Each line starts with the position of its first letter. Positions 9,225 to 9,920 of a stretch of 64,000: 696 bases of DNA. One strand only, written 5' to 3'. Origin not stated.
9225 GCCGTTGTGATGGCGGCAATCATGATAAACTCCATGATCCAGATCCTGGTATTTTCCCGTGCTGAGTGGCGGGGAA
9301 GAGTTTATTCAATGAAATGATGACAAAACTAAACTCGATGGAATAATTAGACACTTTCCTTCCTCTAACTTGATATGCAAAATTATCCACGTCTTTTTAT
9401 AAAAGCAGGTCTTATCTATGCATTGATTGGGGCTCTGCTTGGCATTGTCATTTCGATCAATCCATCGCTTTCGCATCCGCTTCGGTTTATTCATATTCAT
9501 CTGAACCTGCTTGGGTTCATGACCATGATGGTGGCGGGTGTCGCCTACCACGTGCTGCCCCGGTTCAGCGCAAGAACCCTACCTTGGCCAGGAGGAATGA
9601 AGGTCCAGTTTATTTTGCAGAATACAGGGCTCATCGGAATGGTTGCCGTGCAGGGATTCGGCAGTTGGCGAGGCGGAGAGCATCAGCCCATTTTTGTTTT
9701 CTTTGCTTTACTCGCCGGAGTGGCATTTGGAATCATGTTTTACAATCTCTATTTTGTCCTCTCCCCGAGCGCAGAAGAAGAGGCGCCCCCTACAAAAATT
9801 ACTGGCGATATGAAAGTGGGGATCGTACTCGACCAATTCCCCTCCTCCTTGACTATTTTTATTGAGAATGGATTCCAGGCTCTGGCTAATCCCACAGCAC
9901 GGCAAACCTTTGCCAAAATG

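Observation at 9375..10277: Four-TM protein with a cytochrome-oxidase helix-X histidine motif fused to tandem DUF1858 domains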

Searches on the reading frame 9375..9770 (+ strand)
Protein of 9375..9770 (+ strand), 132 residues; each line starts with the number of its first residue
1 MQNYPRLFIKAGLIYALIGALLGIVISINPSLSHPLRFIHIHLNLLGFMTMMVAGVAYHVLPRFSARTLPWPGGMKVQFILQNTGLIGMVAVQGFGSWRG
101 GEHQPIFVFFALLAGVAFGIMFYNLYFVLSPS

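Call 9: find_homologous_proteins(query=window:9375-9770:+, max_evalue=0.01)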
Query seq(132 aa) (132 aa): 50 proteins with E <= 0.01 among 162 candidates.
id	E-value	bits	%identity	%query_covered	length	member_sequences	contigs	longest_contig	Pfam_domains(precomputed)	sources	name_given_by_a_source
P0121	2.4e-65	237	95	86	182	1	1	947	PF00115.26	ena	-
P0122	5.5e-56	206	73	98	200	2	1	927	PF08984.17,PF00115.26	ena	-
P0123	7.7e-56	206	73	98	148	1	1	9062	-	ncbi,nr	ncbi:MAG: hypothetical protein HOK41_11370, partial [Nitrospina sp.]|nr:hypothetical protein [Nitros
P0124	2.8e-51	191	70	98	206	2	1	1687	PF08984.17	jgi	jgi:hypothetical protein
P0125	2.0e-46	175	64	100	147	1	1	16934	PF00115.26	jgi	-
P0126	1.6e-43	166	66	89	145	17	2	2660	-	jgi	jgi:hypothetical protein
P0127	2.4e-43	165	59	100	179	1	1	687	-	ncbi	-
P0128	2.1e-42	162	61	98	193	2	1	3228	PF08984.17,PF00115.26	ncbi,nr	ncbi:MAG: DUF1858 domain-containing protein, partial [Nitrospinae bacterium]|nr:DUF1858 domain-conta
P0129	4.6e-42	161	62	100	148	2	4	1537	PF00115.26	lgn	-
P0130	2.3e-41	159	60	98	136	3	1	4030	PF00115.26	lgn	-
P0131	2.5e-41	159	77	73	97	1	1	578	PF00115.26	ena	-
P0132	7.7e-38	148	58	100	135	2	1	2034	-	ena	-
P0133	1.7e-37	146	56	99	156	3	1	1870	PF00115.26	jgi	jgi:hypothetical protein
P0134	2.2e-37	146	55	100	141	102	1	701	PF00115.26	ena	-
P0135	3.9e-37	145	89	58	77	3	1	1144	-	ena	-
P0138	9.4e-37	144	55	99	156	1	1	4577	PF00115.26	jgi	-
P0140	3.1e-36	142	53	100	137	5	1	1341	PF00115.26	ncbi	-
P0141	8.6e-36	141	55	99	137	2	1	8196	PF00115.26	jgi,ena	-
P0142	1.4e-35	140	53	100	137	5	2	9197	PF00115.26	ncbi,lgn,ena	-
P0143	1.7e-35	140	54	99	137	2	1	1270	PF00115.26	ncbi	-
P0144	2.3e-35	140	54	100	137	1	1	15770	-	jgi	jgi:hypothetical protein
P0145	2.4e-35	139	52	98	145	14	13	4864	PF00115.26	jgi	jgi:hypothetical protein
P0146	2.1e-34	136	52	100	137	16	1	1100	PF00115.26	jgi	jgi:hypothetical protein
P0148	1.7e-32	130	59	80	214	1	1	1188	PF00115.26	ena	-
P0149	2.1e-32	130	63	77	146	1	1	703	PF00115.26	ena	-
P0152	1.3e-30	124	48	98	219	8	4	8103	PF08984.17,PF00115.26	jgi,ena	-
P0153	6.1e-30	122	71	58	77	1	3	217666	PF00115.26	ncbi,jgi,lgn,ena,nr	ncbi:MAG: hypothetical protein O3A78_04285 [Nitrospinae bacterium]|nr:hypothetical protein [Nitrospi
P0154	6.8e-30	122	50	100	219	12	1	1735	PF08984.17,PF00115.26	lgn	-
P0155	2.9e-29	120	49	98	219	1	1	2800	PF08984.17,PF00115.26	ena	-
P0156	4.0e-29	119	47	98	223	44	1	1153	PF08984.17,PF00115.26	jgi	jgi:hypothetical protein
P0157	2.7e-28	117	49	100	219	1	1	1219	PF08984.17,PF00115.26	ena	-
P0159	5.1e-28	116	48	98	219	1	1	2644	PF08984.17,PF00115.26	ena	-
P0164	1.8e-17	82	59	50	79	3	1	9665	PF00115.26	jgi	jgi:cbb3-type cytochrome oxidase subunit 1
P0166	7.0e-12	63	35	95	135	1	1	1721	PF00115.26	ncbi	-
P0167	3.6e-10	58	36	100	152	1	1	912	PF00115.26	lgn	-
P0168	6.5e-9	54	40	68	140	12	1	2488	PF00115.26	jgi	jgi:cbb3-type cytochrome oxidase subunit 1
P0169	1.4e-7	50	41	69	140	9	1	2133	PF05940.18,PF00115.26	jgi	jgi:hypothetical protein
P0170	1.5e-6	46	35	98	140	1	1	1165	PF05940.18,PF00115.26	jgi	jgi:hypothetical protein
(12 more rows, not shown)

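Call 14: search_solved_structures(query=A2, max_evalue=10, show_alignments=4)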
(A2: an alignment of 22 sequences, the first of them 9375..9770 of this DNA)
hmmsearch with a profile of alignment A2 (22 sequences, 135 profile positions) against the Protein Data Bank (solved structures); distinct sequences matched with E-value up to 10: 5.
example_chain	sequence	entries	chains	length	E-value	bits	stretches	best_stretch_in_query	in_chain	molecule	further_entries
9g6b_A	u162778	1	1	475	1.5e-11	47.9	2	7-108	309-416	cytochrome-c oxidase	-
8smr_E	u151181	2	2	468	4.6e-11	46.3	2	7-109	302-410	cytochrome-c oxidase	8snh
3mk7_A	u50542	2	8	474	1.3e-09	41.6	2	7-107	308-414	Cytochrome c oxidase, cbb3-type, subunit N | Cbb3-type cytochrome c oxidase subunit CcoN1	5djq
9g83_t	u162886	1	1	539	1.2e-06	32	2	33-111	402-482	cytochrome-c oxidase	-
6xkw_n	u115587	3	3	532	2.7e-05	27.6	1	33-107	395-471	Cytochrome c oxidase, Cbb3-type, subunit I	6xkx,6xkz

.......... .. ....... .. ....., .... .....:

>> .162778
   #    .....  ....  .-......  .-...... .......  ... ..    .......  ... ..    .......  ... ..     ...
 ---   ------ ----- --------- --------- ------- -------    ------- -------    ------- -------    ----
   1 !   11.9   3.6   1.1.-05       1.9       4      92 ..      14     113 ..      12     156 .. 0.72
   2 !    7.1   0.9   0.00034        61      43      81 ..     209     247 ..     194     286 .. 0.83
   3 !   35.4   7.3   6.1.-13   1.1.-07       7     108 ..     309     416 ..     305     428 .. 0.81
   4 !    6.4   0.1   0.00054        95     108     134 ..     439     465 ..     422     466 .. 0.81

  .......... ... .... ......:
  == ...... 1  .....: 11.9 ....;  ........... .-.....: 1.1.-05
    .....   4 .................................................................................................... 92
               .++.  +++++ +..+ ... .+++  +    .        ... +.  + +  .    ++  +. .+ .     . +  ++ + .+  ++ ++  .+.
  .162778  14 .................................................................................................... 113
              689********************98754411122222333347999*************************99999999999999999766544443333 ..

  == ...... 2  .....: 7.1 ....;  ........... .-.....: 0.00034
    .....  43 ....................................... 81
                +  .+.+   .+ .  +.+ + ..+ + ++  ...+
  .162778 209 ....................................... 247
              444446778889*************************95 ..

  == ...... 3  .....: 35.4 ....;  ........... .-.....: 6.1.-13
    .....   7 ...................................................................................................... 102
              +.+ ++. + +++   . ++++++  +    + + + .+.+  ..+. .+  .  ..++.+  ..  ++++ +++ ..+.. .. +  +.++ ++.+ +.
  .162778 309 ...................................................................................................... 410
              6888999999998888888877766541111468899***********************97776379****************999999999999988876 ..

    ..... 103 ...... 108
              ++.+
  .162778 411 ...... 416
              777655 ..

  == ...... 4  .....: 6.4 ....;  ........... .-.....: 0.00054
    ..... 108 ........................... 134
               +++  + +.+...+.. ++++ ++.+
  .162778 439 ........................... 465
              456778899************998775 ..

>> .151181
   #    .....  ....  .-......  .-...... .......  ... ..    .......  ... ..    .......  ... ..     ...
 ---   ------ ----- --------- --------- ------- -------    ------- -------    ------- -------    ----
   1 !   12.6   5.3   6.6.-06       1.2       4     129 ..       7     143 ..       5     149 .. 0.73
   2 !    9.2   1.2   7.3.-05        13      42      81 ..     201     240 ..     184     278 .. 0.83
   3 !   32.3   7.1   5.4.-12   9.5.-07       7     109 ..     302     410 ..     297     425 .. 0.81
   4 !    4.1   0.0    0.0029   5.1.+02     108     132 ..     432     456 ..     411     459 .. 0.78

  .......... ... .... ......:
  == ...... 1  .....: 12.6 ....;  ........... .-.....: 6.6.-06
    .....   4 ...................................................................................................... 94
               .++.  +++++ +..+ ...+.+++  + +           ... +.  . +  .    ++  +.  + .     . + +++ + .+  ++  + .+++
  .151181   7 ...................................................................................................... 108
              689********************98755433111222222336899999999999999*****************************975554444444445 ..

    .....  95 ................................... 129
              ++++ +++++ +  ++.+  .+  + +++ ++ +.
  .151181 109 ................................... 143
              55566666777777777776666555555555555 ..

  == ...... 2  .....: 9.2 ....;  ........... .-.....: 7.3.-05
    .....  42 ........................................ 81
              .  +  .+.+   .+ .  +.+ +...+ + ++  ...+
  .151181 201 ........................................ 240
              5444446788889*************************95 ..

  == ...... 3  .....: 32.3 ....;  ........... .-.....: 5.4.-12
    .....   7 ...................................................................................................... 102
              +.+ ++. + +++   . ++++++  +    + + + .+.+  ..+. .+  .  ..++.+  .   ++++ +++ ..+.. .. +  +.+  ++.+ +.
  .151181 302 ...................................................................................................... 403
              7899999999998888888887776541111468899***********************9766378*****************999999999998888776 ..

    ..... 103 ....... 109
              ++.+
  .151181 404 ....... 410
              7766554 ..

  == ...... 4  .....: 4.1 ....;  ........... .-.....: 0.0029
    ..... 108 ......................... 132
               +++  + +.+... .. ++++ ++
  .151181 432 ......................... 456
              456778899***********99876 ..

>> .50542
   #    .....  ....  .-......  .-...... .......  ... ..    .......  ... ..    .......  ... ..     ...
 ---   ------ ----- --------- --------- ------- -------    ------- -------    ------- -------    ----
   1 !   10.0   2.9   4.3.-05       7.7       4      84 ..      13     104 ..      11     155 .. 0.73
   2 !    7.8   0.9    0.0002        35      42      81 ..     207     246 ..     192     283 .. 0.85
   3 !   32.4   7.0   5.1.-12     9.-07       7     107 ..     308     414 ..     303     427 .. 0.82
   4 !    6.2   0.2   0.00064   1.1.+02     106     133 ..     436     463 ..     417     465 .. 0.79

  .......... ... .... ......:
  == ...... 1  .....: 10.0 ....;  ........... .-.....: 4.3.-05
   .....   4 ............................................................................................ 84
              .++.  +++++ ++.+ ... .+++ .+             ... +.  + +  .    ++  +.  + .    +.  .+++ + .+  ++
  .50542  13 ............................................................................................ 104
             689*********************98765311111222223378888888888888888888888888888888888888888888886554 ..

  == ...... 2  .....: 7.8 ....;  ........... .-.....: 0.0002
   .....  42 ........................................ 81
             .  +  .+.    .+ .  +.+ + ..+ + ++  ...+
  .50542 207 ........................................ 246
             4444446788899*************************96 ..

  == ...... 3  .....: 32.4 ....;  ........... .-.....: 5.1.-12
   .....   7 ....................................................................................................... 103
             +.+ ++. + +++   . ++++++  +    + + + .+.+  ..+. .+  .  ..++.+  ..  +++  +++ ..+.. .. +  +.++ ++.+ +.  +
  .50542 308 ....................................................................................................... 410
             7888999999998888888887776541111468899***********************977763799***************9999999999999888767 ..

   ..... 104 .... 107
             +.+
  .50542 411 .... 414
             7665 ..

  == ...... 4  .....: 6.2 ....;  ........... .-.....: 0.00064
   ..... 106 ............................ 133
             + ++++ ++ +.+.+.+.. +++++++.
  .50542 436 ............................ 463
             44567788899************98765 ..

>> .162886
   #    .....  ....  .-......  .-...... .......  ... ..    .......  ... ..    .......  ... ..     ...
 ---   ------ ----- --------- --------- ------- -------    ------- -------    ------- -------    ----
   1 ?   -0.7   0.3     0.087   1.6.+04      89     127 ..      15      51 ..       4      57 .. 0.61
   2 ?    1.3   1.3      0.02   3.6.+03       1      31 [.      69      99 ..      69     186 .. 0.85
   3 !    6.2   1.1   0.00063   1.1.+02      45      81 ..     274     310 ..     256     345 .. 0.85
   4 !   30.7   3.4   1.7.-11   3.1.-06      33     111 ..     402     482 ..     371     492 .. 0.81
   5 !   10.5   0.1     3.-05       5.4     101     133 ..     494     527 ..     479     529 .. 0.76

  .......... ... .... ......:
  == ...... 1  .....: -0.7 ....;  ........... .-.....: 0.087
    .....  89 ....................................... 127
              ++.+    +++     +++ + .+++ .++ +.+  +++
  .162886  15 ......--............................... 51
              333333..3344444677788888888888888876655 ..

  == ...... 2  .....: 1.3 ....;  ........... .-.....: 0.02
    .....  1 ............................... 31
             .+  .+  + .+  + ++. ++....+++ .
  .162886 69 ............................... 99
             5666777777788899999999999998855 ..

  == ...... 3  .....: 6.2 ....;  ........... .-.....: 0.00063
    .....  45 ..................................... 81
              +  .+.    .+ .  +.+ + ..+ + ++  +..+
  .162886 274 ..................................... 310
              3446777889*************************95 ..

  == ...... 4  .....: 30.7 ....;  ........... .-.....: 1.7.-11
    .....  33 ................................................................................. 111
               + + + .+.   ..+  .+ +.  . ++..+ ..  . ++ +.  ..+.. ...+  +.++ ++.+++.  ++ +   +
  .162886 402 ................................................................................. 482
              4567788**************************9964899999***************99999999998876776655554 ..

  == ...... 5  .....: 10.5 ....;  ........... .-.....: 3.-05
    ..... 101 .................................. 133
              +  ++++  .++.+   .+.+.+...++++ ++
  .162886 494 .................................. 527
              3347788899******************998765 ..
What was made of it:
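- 9375..9770 (+): Membrane module, residues 1-132: four TM helices (4-28, 30-64, 73-95, 104-129), N-in/C-in, equivalent to TMH 9-12 of cbb3 CcoN. Profile against PDB: 9g6b_A E=1.5e-11, mapping to CcoN about 309-416 plus 439-465 (call 14).
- Checked: The helix-X match is more than chance: Pfam COX1 gives E=3.2e-5 for the single sequence (below the gathering score), and a 22-sequence profile of the module gives E=1.5e-11 against cbb3 CcoN (call 14).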

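Call 19: search_protein_representatives(alignment_id=A2)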
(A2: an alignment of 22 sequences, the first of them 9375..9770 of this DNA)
Query: 22 sequences, 135 profile positions. Proteins with E-value up to 0.001 (for the whole library): 3016; up to 1e-10: 692; up to 1e-30: 64. The best 150 are listed.
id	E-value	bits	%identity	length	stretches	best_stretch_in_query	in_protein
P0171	3.3e-80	283.2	-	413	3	2-126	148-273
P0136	8.2e-56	204.2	-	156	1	1-133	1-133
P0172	4.0e-54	198.7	-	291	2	4-132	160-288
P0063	3.8e-51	189.1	-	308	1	1-133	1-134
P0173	8.2e-49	181.5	-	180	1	1-133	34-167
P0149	4.4e-48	179.1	-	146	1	1-106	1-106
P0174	2.9e-43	163.5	-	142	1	1-132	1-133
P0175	5.5e-43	162.6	-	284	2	4-131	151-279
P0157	9.1e-43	161.9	-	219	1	1-133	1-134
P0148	1.3e-41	158.2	-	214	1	26-133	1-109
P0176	1.9e-41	157.7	-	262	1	1-133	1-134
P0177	1.7e-40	154.6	-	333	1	1-131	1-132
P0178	1.8e-39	151.2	-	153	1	1-129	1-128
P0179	4.8e-39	149.9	-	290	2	2-131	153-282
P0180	7.6e-39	149.2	-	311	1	1-133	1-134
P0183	4.9e-38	146.6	-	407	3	5-122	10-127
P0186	4.1e-37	143.6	-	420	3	7-130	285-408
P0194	6.4e-35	136.5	-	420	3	6-133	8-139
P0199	2.2e-33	131.6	-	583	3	32-124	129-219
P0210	4.3e-32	127.4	-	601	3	2-127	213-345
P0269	1.5e-28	115.9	-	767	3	6-133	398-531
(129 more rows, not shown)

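Call 21: search_protein_families(library=pfam, proteins=[P0171, P0183, P0186, P0194, P0172, P0175, P0199, P0210, P0269, P0177], max_evalue=0.01)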
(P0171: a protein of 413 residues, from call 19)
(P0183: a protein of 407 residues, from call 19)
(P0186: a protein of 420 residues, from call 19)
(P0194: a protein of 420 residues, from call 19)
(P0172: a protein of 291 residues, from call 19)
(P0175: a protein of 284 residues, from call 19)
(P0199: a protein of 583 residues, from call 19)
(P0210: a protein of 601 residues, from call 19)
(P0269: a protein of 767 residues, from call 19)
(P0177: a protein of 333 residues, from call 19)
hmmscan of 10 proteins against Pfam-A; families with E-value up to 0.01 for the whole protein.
P0171 (413 aa): 1 family
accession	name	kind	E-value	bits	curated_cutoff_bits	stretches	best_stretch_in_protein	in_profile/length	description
PF00115.25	COX1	-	3.7e-26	92.4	34.8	3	286-401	2-128/436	Cytochrome C and Quinol oxidase polypeptide I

P0183 (407 aa): 1 family
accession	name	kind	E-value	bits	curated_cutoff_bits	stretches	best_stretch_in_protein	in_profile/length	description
PF00115.25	COX1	-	1.1e-07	31.6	34.8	1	11-124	4-133/436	Cytochrome C and Quinol oxidase polypeptide I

P0186 (420 aa): 1 family
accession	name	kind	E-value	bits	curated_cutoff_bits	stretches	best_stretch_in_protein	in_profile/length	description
PF00115.25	COX1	-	2e-08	34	34.8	2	283-409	3-145/436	Cytochrome C and Quinol oxidase polypeptide I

P0194 (420 aa): 2 families
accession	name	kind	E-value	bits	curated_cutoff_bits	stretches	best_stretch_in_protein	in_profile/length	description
PF05940.17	NnrS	-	3.2e-13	50.2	28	2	296-413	256-367/371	NnrS protein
PF00115.25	COX1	-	1.7e-07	30.9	34.8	1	12-110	312-405/436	Cytochrome C and Quinol oxidase polypeptide I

P0172 (291 aa): 1 family
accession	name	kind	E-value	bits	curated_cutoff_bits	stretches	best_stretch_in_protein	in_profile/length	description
PF00115.25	COX1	-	8.4e-13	48.4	34.8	1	13-285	168-432/436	Cytochrome C and Quinol oxidase polypeptide I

P0175 (284 aa): 2 families
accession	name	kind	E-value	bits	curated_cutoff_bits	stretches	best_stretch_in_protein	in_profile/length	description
PF00115.25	COX1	-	5.5e-11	42.4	34.8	2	8-106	311-405/436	Cytochrome C and Quinol oxidase polypeptide I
PF11688.13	DUF3285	-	0.0055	17.1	25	1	84-104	24-44/44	Protein of unknown function (DUF3285)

P0199 (583 aa): 4 families
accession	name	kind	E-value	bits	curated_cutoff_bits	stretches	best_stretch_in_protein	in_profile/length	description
PF08984.16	DUF1858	-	5e-27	94.2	32.2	2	527-582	1-56/59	Domain of unknown function (DUF1858)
PF05940.17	NnrS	-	5.8e-11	42.8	28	1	100-507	14-365/371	NnrS protein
PF00115.25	COX1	-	7.4e-11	42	34.8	2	128-214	37-126/436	Cytochrome C and Quinol oxidase polypeptide I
PF04405.19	ScdA_N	-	2.8e-05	24.1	32.5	1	11-66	3-55/56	Domain of Unknown function (DUF542)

P0210 (601 aa): 4 families
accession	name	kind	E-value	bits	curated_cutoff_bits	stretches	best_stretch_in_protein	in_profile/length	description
PF08984.16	DUF1858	-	1.6e-21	76.5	32.2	2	535-593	1-59/59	Domain of unknown function (DUF1858)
PF00115.25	COX1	-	1.6e-12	47.5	34.8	3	79-206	8-133/436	Cytochrome C and Quinol oxidase polypeptide I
PF05940.17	NnrS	-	2.8e-11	43.9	28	1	90-487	15-367/371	NnrS protein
PF04405.19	ScdA_N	-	1.1e-05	25.4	32.5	0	3-49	11-54/56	Domain of Unknown function (DUF542)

P0269 (767 aa): 5 families
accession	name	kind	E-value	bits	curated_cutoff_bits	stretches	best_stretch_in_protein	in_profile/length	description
PF08984.16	DUF1858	-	1.5e-26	92.7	32.2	2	557-615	1-59/59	Domain of unknown function (DUF1858)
PF05940.17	NnrS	-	5.1e-15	56.1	28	1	117-527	12-367/371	NnrS protein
PF01883.24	FeS_assembly_P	-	6.7e-14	52.4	23.5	1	658-728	2-72/73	Iron-sulfur cluster assembly protein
PF00115.25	COX1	-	5.3e-05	22.7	34.8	1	105-215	3-108/436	Cytochrome C and Quinol oxidase polypeptide I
PF04405.19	ScdA_N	-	0.00015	21.7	32.5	0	16-69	4-54/56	Domain of Unknown function (DUF542)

P0177 (333 aa): 3 families
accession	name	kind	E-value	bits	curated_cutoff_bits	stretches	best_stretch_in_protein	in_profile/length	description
PF08984.16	DUF1858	-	1.6e-24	86.2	32.2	2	160-214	4-58/59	Domain of unknown function (DUF1858)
PF00115.25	COX1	-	1.2e-07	31.5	34.8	1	5-99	307-404/436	Cytochrome C and Quinol oxidase polypeptide I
PF05940.17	NnrS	-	0.0029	17.5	28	1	8-133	252-370/371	NnrS protein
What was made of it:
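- On NnrS (PF05940): Relatives P0177 (E=0.003) and P0194, P0199, P0210 and P0269 do match (call 21).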

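Call 38: find_encoding_contigs(protein=P0152, flank=8000, max_places=2)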
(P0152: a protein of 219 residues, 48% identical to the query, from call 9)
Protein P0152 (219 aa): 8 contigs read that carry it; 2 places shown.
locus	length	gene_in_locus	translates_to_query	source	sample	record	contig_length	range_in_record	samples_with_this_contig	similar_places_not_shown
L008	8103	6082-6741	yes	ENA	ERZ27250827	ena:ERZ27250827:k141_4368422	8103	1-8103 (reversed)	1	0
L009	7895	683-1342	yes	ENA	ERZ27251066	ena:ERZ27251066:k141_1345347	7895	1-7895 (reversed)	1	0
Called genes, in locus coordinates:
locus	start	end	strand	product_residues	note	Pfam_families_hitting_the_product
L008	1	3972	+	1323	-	?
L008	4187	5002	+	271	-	PF13620:CarboxypepD_reg (weak), PF14686:fn3_3 (weak)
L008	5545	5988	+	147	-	-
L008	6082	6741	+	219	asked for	PF00115:COX1 (weak), PF08984:DUF1858 (weak)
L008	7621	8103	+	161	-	?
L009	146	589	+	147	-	-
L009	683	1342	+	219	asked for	PF00115:COX1 (weak), PF08984:DUF1858 (weak)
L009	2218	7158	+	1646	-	PF07732:Cu-oxidase_3 (faint)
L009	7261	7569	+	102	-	-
